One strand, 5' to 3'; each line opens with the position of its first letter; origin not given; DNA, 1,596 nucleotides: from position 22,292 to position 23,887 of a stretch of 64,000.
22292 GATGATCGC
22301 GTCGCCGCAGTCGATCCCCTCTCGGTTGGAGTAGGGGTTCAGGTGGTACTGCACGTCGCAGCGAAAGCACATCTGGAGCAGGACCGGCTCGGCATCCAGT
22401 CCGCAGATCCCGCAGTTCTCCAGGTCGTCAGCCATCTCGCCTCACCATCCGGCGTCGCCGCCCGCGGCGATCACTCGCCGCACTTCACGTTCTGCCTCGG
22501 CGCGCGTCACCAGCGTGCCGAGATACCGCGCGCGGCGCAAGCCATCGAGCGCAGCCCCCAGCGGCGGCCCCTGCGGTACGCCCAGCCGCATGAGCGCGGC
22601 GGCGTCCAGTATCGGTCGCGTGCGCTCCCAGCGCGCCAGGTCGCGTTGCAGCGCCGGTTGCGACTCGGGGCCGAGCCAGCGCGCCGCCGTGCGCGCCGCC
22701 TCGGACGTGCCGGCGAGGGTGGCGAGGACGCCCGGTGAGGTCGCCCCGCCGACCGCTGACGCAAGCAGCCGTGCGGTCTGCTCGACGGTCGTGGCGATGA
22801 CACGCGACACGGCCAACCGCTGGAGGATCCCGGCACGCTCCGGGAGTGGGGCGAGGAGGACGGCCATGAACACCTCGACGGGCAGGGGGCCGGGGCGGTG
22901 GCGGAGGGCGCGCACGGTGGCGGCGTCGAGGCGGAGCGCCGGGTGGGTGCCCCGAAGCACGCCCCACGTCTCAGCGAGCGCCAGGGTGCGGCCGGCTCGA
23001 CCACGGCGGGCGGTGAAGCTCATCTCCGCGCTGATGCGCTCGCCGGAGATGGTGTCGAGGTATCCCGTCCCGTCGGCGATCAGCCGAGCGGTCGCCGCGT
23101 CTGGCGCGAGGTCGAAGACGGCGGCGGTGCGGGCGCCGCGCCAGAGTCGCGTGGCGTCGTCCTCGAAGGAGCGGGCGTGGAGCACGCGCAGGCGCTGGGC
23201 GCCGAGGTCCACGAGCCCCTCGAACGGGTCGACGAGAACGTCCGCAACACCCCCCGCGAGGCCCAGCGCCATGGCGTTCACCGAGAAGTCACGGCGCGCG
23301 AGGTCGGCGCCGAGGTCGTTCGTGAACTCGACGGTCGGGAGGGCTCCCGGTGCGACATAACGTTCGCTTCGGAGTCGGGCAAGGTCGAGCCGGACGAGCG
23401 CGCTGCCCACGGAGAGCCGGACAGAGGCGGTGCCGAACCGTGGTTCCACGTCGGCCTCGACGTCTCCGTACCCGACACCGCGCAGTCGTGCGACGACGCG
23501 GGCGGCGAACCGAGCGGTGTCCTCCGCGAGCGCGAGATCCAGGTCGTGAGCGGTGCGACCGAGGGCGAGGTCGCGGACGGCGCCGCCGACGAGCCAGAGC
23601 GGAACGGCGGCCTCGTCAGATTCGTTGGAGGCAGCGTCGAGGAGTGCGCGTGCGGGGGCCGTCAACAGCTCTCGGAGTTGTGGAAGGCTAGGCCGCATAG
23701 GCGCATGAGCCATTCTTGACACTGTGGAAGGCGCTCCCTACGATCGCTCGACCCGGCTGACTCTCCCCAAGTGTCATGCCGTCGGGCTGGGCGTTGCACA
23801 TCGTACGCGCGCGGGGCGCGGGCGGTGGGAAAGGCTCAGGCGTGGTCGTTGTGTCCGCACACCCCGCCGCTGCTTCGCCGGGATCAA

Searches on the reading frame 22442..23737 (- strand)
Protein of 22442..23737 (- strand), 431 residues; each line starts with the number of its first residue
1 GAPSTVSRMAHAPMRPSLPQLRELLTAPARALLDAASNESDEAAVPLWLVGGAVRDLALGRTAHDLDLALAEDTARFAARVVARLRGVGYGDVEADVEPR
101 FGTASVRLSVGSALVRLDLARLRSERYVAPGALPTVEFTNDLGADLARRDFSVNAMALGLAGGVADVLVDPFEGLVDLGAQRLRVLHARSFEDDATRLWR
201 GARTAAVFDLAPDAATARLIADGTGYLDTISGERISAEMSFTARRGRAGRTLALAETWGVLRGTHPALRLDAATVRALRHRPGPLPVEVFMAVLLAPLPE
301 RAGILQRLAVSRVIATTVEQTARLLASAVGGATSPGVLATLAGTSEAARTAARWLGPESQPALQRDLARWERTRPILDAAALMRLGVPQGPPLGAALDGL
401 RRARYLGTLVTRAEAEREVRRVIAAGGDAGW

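Call 16: search_protein_families(library=pfam, proteins=[window:22442-23737:-], max_evalue=0.00001)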
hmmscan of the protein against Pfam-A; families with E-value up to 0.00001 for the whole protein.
window:22442-23737:- (431 aa): 1 family
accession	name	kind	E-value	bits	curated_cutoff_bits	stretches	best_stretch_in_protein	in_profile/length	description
PF01743.26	PolyA_pol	-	5.7e-20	72.4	23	1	47-184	1-126/126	Poly A polymerase head domain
